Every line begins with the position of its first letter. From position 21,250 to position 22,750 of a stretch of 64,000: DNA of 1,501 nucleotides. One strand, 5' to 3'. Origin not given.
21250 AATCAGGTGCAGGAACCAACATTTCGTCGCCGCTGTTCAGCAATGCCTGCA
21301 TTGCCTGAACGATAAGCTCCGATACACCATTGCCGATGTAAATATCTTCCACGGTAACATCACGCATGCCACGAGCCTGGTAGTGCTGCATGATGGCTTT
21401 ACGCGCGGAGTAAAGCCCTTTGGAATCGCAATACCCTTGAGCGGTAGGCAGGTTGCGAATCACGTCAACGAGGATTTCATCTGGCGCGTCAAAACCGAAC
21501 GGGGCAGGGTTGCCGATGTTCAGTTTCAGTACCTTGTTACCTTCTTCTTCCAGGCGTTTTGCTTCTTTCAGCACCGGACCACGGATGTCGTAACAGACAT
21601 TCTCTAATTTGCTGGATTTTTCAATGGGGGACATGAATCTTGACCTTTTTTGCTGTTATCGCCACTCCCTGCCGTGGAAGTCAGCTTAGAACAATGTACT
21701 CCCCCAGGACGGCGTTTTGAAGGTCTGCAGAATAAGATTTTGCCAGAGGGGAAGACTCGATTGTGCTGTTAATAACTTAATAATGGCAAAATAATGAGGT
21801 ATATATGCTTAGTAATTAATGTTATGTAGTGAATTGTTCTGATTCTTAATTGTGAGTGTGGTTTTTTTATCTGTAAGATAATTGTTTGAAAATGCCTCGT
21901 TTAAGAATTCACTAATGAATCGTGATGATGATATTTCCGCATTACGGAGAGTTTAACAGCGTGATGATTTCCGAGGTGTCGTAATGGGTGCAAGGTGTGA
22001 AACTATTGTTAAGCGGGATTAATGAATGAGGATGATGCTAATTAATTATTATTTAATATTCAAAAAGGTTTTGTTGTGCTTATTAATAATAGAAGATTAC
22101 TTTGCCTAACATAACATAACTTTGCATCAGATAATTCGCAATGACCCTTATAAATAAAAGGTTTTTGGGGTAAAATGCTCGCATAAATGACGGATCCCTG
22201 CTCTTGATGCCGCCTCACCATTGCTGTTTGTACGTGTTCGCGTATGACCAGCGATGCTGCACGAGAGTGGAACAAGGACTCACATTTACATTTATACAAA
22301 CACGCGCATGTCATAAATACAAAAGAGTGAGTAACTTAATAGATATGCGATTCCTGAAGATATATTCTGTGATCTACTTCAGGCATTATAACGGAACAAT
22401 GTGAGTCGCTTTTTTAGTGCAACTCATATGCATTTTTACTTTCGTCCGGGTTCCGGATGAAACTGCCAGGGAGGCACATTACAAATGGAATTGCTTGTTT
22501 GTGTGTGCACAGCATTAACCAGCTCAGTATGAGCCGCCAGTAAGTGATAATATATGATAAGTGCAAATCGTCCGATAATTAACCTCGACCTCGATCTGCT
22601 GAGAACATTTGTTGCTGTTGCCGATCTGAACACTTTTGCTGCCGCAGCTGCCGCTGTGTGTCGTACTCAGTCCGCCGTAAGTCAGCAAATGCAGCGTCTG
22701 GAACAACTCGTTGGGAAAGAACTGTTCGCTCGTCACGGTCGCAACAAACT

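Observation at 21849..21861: Decamer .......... recurs three times, always in AT-rich intergenic DNA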

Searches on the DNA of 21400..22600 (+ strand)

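Call 4: search_dna_similar(query=window:21400-22600:+, collection=ecoli_genomes, mode=near, max_rows=8)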
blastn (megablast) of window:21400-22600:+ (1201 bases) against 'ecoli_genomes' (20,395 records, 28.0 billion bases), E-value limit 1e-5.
Records with a match: 5425; places in all: 5449; records where one place covers at least 80% of the query: 5397.
Genomes with a match: 5425 of 5426; with a place that covers at least 80% of the query: 5397. Places per genome that has any: lowest 1, median 1, highest 2. On chromosomes: 5449 places; on plasmids: 0.
Best place of each record, by identity: >=99% 835; 95-99% 4589; 90-95% 1.
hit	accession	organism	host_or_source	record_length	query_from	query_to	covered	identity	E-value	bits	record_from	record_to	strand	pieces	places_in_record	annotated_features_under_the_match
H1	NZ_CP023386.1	Escherichia coli strain 1190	canine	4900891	1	1201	100%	99.9%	0e+0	2213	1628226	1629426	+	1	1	alaA: alanine transaminase AlaA | lrhA: transcriptional regulator LrhA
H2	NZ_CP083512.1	Escherichia coli strain elppa4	Homo sapiens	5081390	1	1201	100%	99.9%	0e+0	2213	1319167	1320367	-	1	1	alaA: alanine transaminase AlaA | lrhA: transcriptional regulator LrhA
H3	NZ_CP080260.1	Escherichia coli strain 135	Chicken fecal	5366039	1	1201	100%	99.9%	0e+0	2213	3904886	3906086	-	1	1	alaA: alanine transaminase AlaA | lrhA: transcriptional regulator LrhA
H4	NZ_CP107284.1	Escherichia coli strain SW4848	Water from a lake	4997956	1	1201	100%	99.9%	0e+0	2213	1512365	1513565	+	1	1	alaA: alanine transaminase AlaA | lrhA: transcriptional regulator LrhA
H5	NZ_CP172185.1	Escherichia coli strain GF60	chicken meat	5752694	1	1201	100%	99.9%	0e+0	2213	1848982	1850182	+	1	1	alaA: alanine transaminase AlaA | lrhA: transcriptional regulator LrhA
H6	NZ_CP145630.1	Escherichia coli strain S1-SRL-01-C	Homo sapiens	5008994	1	1201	100%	99.9%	0e+0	2213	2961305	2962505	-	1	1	alaA: alanine transaminase AlaA | lrhA: transcriptional regulator LrhA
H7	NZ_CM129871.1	Escherichia coli strain PCP07014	seawater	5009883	1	1201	100%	99.9%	0e+0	2213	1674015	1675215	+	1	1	alaA: alanine transaminase AlaA | lrhA: transcriptional regulator LrhA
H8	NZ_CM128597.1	Escherichia coli strain E700025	Homo sapiens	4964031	1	1201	100%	99.9%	0e+0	2213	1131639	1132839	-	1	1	alaA: alanine transaminase AlaA | lrhA: transcriptional regulator LrhA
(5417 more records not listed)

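Call 8: get_annotated_region(hit=H1, flank=1500)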
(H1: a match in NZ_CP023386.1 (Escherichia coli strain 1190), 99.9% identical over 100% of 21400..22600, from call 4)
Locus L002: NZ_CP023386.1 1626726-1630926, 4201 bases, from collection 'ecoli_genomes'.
description: Escherichia coli strain 1190 chromosome, complete genome
organism: Escherichia coli strain 1190 (NCBI taxid 562)
replicon: chromosome; assembly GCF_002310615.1
host: canine; source: missing; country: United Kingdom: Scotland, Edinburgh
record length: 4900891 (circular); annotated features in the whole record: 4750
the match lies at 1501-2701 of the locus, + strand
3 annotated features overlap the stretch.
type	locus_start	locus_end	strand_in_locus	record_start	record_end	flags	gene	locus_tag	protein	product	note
CDS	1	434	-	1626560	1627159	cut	yfbR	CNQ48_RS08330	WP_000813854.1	5'-deoxynucleotidase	-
CDS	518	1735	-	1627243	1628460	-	alaA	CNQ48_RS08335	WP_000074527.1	alanine transaminase AlaA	-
CDS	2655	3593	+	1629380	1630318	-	lrhA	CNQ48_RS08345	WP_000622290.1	transcriptional regulator LrhA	-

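Call 18: search_dna_similar(query=window:21825-21884:+, collection=ecoli_genomes, mode=distant, max_rows=14, rows=spread)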
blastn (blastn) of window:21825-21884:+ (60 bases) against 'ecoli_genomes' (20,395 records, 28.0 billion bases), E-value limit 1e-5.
Records with a match: 5419; places in all: 5419; records where one place covers at least 80% of the query: 5419.
Genomes with a match: 5419 of 5426; with a place that covers at least 80% of the query: 5419. Places per genome that has any: lowest 1, median 1, highest 1. On chromosomes: 5419 places; on plasmids: 0.
Best place of each record, by identity: >=99% 548; 95-99% 4677; 90-95% 194.
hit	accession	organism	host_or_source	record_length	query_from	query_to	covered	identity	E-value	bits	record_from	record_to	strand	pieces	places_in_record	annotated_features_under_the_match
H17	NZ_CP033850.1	Escherichia coli strain FDAARGOS_497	Homo sapiens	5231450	1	60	100%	100.0%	9e-22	109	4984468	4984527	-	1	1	none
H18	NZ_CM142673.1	Escherichia coli strain UID2309220031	Homo sapiens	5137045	1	60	100%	100.0%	9e-22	109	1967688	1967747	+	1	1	none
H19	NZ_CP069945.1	Escherichia coli strain FDAARGOS_1373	Homo sapiens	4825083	1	60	100%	98.3%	4e-20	104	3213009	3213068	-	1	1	none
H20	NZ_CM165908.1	Escherichia coli strain N56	Homo sapiens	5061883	1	60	100%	98.3%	4e-20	104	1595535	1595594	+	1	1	none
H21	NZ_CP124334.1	Escherichia coli strain AVS0786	wastewater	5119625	1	60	100%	96.7%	5e-19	100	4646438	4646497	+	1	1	none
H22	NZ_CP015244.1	Escherichia coli O91 str. RM7190 strain RM7190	pig feces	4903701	3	60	97%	96.6%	6e-18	97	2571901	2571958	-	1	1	none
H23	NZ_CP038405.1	Escherichia coli O157:H7 strain ATCC 35150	Homo sapiens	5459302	3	60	97%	96.6%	6e-18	97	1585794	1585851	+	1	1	none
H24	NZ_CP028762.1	Escherichia coli strain A12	Sheep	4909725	3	60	97%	96.6%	6e-18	97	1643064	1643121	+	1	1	none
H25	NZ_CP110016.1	Escherichia coli strain HE_100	laboratory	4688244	3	60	97%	96.6%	6e-18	97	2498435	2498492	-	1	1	none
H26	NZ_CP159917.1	Escherichia coli strain EC554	Homo sapiens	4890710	3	60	97%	96.6%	6e-18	97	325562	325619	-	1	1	none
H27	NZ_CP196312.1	Escherichia coli strain ECE228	Homo sapiens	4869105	3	60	97%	96.6%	6e-18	97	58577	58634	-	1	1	none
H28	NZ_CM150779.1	Escherichia coli strain OXA-181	Homo sapiens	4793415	3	60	97%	96.6%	6e-18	97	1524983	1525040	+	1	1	none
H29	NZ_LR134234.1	Escherichia coli strain NCTC8623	missing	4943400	3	60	97%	96.6%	6e-18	97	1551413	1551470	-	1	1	none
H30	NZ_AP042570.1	Escherichia coli strain OkiPb01695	bovine feces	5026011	4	60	95%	93.0%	1e-14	86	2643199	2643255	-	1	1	none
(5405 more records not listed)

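Call 57: get_annotated_region(hit=H30, flank=60)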
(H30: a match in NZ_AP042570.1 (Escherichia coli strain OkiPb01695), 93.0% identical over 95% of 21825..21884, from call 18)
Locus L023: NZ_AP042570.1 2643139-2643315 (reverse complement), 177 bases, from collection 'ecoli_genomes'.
description: Escherichia coli strain OkiPb01695 chromosome, complete genome
organism: Escherichia coli strain OkiPb01695 (NCBI taxid 562)
replicon: chromosome; assembly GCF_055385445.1
host: -; source: bovine feces; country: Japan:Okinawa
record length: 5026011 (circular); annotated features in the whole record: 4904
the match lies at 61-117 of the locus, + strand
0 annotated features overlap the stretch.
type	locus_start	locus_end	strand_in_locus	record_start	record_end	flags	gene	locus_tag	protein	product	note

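Call 58: get_annotated_region(hit=H21, flank=60)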
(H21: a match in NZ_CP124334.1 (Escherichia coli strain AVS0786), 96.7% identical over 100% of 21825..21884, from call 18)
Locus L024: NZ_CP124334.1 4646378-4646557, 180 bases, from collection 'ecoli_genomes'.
description: Escherichia coli strain AVS0786 chromosome, complete genome
organism: Escherichia coli strain AVS0786 (NCBI taxid 562)
replicon: chromosome; assembly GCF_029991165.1
host: -; source: wastewater; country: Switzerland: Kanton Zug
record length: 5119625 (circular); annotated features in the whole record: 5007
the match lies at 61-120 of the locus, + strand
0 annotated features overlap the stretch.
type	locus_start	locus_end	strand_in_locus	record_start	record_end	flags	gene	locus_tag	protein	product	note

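Call 59: get_annotated_region(hit=H19, flank=60)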
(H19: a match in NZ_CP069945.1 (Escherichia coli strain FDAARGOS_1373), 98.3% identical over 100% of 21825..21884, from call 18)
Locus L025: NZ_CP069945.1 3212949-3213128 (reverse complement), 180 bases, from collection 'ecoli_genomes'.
description: Escherichia coli strain FDAARGOS_1373 chromosome, complete genome
organism: Escherichia coli strain FDAARGOS_1373 (NCBI taxid 562)
replicon: chromosome; assembly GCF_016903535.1
host: Homo sapiens; source: missing; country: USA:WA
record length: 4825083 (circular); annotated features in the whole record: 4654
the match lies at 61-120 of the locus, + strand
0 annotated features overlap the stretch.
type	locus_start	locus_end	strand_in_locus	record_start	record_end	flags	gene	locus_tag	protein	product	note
